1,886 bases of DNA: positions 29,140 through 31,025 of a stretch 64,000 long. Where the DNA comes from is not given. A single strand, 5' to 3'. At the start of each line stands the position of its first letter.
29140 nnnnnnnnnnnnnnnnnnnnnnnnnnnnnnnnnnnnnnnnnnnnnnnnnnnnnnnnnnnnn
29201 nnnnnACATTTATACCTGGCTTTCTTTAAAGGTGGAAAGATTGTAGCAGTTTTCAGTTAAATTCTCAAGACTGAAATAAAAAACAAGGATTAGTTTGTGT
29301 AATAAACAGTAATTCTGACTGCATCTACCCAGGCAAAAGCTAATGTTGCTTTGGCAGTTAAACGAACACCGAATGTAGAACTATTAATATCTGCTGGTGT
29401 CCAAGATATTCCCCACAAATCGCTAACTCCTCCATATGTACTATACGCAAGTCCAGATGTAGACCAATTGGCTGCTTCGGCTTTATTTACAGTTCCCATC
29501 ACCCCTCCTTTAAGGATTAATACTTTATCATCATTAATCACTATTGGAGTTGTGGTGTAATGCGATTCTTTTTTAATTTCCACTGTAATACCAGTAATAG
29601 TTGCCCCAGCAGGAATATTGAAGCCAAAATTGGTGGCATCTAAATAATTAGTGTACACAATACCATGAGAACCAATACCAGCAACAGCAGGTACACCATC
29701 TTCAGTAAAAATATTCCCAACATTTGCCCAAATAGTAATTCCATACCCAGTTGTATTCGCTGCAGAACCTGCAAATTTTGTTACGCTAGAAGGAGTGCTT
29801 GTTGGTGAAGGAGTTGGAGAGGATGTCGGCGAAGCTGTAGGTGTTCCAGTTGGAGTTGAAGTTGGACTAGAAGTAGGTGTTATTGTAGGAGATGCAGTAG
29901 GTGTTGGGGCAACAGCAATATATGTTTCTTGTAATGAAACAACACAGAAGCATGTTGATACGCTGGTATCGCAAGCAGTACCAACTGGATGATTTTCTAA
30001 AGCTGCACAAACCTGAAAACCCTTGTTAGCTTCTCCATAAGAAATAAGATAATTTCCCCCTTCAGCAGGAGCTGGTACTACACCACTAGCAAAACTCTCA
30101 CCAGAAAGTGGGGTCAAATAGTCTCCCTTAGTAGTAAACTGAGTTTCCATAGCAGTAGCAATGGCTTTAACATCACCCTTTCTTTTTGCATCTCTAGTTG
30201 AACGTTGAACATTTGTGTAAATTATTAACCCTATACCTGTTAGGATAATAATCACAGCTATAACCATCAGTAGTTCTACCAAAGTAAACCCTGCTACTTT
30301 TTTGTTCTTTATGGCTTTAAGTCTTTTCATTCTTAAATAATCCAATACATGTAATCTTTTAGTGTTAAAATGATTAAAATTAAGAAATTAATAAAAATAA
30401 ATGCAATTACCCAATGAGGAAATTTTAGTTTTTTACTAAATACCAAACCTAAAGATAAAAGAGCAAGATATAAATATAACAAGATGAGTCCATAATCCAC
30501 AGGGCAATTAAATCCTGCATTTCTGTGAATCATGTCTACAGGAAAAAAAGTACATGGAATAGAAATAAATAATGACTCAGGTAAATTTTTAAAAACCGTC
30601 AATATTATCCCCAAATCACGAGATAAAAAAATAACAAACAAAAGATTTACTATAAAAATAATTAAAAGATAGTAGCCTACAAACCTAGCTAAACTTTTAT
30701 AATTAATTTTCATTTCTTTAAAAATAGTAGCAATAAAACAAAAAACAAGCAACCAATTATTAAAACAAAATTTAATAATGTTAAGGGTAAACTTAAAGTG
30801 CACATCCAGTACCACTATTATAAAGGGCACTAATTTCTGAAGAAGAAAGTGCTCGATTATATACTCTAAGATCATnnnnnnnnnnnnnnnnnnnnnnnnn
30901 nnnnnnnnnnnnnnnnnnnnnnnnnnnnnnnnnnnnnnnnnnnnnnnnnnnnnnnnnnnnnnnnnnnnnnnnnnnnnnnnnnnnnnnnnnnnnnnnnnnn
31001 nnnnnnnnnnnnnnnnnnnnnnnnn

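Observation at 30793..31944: Type IV pilin fused to a LamG lectin module shared with the giant adhesins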

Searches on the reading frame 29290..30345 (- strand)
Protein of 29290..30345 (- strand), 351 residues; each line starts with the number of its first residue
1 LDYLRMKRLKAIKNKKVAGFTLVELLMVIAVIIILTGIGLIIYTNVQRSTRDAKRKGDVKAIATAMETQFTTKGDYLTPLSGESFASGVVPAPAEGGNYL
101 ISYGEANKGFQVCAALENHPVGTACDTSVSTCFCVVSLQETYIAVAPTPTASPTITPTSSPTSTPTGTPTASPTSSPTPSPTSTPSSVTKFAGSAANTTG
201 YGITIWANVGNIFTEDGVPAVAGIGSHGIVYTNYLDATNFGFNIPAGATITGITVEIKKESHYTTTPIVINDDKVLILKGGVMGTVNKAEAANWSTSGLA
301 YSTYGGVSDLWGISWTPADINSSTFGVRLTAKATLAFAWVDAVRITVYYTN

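Call 4: search_protein_families(library=pfam, proteins=[window:29290-30345:-], max_evalue=1)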
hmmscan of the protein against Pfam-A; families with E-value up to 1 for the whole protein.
window:29290-30345:- (351 aa): 5 families
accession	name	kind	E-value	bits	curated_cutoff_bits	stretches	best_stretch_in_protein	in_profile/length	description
PF07963.17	N_methyl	-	6.6e-05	22.8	21.2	1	15-38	2-25/27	Prokaryotic N-terminal methylation motif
PF16732.10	ComP_DUS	-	0.0014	19.9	27.3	1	45-127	6-85/87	Type IV minor pilin ComP, DNA uptake sequence receptor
PF25686.1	Betaherpes_U91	-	0.0034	17.3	27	1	18-73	11-72/157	Betaherpesvirus U91 protein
PF10027.14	DUF2269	-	0.018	15.5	28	1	28-85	9-66/150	Predicted integral membrane protein (DUF2269)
PF09925.14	DUF2157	-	0.076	13.2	32.4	1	16-54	28-66/146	Predicted membrane protein (DUF2157)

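Call 5: search_protein_families(library=ncbifam, proteins=[window:29290-30345:-], max_evalue=1)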
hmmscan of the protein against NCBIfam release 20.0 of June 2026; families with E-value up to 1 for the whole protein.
window:29290-30345:- (351 aa): 18 families
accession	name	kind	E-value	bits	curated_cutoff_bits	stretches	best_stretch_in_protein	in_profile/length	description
NF041775.1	typeIV_PilA_Myxo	equivalog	1.4e-08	35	400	1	14-125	7-114/214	type IV pilin protein PilA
NF040999.1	pilin_ComGC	equivalog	6.1e-05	23.1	75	1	18-70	2-50/84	competence type IV pilus major pilin ComGC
NF007800.0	PRK10506.1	equivalog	7.4e-05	22.6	158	1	13-54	4-45/163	prepilin peptidase-dependent protein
NF007862.0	PRK10574.1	equivalog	0.0001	22.5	138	1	16-46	3-33/145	prepilin peptidase-dependent pilin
NF041013.1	T4P_ComGE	equivalog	0.00014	21.9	49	1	15-69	1-56/83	competence type IV pilus minor pilin ComGE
TIGR01710.1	typeII_sec_gspG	equivalog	0.00015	21.8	88.85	1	19-76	2-59/134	type II secretion system major pseudopilin GspG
TIGR01708.2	typeII_sec_gspH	equivalog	0.0044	17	80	1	18-47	2-31/169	type II secretion system minor pseudopilin GspH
NF042931.1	SAG1386_EF1546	equivalog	0.0053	16.8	80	1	11-69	20-77/158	SAG1386/EF1546 family surface-associated protein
TIGR02596.1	TIGR02596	subfamily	0.0076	16.3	70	1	20-49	1-30/196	Verru_Chthon cassette protein D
NF040982.1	ComGD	equivalog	0.0077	16.6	70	1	18-48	2-32/139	competence type IV pilus minor pilin ComGD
NF038304.1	EPS_HpsC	equivalog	0.012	15.2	200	1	4-42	6-47/318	hormogonium polysaccharide secretion pseudopilin HpsC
TIGR02532.1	IV_pilin_GFxxxE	domain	0.022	14.6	16.3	1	18-39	2-23/24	prepilin-type N-terminal cleavage/methylation domain-containing protein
NF037973.1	metallo_SslE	exception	0.022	12.1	3000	1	141-214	44-118/1519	lipoprotein metalloprotease SslE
NF041335.1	surf_glcprot_Halo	equivalog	0.031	12.4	1100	1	106-191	760-842/862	ArtA-dependent S-layer glycoprotein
NF033186.1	internalin_K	exception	0.038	12.4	1100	1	139-186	500-545/604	class 1 internalin InlK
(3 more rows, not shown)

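Call 60: list_cluster_members(proteins=[P0001, window:29290-30342:-])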
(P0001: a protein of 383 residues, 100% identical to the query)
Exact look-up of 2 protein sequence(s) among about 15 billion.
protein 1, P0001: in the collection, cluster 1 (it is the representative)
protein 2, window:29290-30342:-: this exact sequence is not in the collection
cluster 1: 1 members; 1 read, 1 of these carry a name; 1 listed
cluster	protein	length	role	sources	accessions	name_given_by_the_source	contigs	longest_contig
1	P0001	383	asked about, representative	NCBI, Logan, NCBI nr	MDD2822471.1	MAG: prepilin-type N-terminal cleavage/methylation domain-containing protein [Candidatus ... | prepilin-type N-terminal cleavage/methylation domain-containing protein [Candidatus ...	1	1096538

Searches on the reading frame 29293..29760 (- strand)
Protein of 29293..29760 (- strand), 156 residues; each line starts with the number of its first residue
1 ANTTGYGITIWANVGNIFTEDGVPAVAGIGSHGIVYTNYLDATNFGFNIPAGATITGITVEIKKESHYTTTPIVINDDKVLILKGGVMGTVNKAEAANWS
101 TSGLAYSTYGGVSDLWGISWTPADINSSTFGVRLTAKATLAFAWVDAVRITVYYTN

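Call 35: find_homologous_proteins(query=window:29293-29760:-, max_evalue=0.001)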
Query window:29293-29760:- (156 aa): 33 proteins with E <= 0.001 among 85 candidates.
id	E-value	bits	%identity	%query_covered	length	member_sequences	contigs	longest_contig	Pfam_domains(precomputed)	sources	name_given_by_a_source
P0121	5.1e-26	109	43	99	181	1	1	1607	-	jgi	jgi:hypothetical protein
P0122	4.2e-25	106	46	99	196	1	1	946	-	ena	-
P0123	3.6e-24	103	44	99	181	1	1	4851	-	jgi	jgi:hypothetical protein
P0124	5.3e-24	103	44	100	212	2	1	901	-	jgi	-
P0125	7.8e-24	102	50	76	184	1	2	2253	-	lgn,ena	-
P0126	1.8e-23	101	45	96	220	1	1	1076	-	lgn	-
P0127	2.6e-22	97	44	96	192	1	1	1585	-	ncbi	-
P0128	3.1e-22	97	42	96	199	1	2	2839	-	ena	-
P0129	6.1e-22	96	40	99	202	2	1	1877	-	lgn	-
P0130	1.5e-21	95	49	76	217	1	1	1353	-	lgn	-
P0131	1.8e-21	94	42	90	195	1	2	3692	-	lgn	-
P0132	5.4e-21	93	46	74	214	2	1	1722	-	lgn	-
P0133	1.4e-20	91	44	85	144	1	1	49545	-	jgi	jgi:hypothetical protein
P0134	2.2e-20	91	40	99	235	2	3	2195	-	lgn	-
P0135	7.5e-20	89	45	96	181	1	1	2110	-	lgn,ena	-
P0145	8.1e-12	63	36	93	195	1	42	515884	-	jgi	jgi:hypothetical protein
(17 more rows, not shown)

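Call 50: predict_structure(alignment_id=A2)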
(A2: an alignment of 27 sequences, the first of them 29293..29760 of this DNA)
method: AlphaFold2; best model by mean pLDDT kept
length: 156 residues; sequences in the alignment: 27
mean_pLDDT: 93.9   pTM: 0.88
mean pLDDT of the five models: 93.9, 93.8, 93.3, 92.9, 92.7
residues with pLDDT >= 90: 131; 70-90: 25; 50-70: 0; < 50: 0
segments of 3 or more residues with pLDDT < 50: none
pLDDT, mean of each block of 10 residues (from residue 1): 88 94 92 90 96 98 90 88 95 95 95 97 97 94 96 97
secondary structure, 60 per line:
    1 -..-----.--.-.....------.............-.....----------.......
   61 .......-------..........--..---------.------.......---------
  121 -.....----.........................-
elements in order: H14-18 E25-37 E39-43 E54-67 E75-84 E105-111 H122-126 E131-155

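Call 58: find_encoding_contigs(protein=P0133, flank=8000, max_places=1)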
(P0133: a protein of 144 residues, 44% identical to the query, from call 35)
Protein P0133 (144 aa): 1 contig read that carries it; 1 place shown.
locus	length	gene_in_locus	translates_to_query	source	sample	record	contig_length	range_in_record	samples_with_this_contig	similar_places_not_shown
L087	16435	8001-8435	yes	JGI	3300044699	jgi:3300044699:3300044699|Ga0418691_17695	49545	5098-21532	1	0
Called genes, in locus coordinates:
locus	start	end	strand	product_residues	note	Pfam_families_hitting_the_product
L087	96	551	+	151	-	PF02622:DUF179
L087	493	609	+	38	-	-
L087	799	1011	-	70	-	-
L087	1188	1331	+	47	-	-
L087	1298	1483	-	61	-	-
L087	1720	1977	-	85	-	-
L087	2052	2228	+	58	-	-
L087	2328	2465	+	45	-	-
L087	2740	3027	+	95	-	-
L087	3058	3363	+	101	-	-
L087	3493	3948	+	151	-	PF04932:Wzy_C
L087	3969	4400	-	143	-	-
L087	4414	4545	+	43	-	-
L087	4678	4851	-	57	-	-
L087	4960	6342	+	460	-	PF24595:DUF7619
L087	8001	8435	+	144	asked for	-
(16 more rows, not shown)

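Call 59: find_encoding_contigs(protein=P0145, flank=8000, max_places=1)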
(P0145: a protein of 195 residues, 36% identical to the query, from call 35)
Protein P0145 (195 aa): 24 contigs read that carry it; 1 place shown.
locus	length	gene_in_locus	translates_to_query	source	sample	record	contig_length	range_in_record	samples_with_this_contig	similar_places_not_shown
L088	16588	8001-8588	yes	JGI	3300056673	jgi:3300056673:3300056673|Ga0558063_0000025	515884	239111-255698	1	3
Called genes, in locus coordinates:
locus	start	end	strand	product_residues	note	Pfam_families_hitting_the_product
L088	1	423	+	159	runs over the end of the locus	PF01075:Glyco_transf_9 (faint)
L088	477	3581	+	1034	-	PF01391:Collagen (weak)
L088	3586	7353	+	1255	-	-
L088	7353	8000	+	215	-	PF13469:Sulfotransfer_3, PF17784:Sulfotransfer_4 (faint)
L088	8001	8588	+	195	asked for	-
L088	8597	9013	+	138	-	-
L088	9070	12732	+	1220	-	-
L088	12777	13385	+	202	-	-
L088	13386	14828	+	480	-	-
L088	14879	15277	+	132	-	-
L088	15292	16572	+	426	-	-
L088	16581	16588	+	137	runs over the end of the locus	-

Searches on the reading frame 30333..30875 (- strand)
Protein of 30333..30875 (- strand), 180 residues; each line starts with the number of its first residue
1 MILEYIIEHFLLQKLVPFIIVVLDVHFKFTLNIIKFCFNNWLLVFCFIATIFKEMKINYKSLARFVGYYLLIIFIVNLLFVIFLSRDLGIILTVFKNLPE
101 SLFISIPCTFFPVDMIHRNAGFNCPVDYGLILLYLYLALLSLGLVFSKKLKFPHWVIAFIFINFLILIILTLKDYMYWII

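Call 11: search_protein_families(library=pfam, proteins=[window:30333-30875:-], max_evalue=0.001)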
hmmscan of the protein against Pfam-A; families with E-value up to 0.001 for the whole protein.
window:30333-30875:- (180 aa): 0 families
